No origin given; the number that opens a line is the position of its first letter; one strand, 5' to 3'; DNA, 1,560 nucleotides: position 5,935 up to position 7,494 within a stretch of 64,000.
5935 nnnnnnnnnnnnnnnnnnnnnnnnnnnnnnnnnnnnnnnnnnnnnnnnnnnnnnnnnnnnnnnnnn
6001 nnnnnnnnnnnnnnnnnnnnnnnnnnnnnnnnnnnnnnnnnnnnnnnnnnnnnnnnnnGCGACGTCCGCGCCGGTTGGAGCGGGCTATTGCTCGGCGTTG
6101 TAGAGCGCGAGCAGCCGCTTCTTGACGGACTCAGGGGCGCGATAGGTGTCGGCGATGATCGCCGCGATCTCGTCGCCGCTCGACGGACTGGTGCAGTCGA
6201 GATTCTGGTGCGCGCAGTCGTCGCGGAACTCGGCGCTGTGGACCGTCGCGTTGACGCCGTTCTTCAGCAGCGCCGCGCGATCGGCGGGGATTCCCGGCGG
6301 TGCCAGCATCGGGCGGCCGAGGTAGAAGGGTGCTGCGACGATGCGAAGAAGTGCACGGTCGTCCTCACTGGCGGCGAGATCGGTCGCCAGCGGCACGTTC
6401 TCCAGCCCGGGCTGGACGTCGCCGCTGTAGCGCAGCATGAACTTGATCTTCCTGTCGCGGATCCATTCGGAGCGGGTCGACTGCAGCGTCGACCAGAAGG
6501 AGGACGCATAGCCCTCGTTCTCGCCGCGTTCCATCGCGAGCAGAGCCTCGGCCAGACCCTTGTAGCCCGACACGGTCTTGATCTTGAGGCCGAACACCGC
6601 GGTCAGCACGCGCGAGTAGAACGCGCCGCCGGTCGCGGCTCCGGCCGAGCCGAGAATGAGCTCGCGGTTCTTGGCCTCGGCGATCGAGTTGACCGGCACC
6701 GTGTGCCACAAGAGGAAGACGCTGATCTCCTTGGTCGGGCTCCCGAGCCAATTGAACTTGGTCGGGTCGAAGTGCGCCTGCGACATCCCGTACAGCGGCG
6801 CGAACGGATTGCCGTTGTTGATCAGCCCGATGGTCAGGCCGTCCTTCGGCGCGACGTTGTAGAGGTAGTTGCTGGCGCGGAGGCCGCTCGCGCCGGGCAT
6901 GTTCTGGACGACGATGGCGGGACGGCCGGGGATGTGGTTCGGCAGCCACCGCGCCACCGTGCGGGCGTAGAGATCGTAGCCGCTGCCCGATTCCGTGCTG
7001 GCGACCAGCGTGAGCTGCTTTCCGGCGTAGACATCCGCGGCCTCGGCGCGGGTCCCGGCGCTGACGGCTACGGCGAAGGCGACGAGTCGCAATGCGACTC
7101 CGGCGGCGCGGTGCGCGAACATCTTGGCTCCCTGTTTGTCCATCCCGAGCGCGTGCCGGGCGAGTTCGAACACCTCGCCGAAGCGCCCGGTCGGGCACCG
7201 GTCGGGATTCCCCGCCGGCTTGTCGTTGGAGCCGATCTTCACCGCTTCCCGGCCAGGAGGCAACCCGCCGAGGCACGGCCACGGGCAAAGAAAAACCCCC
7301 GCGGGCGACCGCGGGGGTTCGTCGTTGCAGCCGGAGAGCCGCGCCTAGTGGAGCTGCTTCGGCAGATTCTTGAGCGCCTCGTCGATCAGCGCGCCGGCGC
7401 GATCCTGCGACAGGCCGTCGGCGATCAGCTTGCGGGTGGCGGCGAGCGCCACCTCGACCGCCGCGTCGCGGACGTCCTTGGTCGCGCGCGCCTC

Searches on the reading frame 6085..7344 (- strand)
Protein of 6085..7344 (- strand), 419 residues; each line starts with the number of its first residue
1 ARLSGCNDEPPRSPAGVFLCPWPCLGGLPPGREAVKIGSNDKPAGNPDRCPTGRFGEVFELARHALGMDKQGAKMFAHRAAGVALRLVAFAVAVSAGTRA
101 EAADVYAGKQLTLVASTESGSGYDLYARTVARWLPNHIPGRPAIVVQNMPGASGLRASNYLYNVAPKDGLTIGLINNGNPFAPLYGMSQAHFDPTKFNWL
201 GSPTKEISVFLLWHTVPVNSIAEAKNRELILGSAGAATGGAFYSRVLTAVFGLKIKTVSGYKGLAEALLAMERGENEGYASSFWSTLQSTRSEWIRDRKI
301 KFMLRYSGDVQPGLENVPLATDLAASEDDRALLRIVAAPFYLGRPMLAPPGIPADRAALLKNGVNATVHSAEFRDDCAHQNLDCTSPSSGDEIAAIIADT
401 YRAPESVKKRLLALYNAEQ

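Call 66: search_protein_families(library=pfam, proteins=[window:6085-7344:-], max_evalue=0.00001)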
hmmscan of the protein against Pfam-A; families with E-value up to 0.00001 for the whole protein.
window:6085-7344:- (419 aa): 0 families

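Call 98: search_protein_families(library=pfam, proteins=[window:6085-7344:-], max_evalue=1)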
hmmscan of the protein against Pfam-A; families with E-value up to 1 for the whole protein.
window:6085-7344:- (419 aa): 2 families
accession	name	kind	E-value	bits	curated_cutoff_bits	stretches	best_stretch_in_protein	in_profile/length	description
PF03401.19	TctC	-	0.00025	21.1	27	1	143-400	16-261/274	Tripartite tricarboxylate transporter family receptor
PF15142.11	INCA1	-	0.21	12.1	27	1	277-315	27-66/178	INCA1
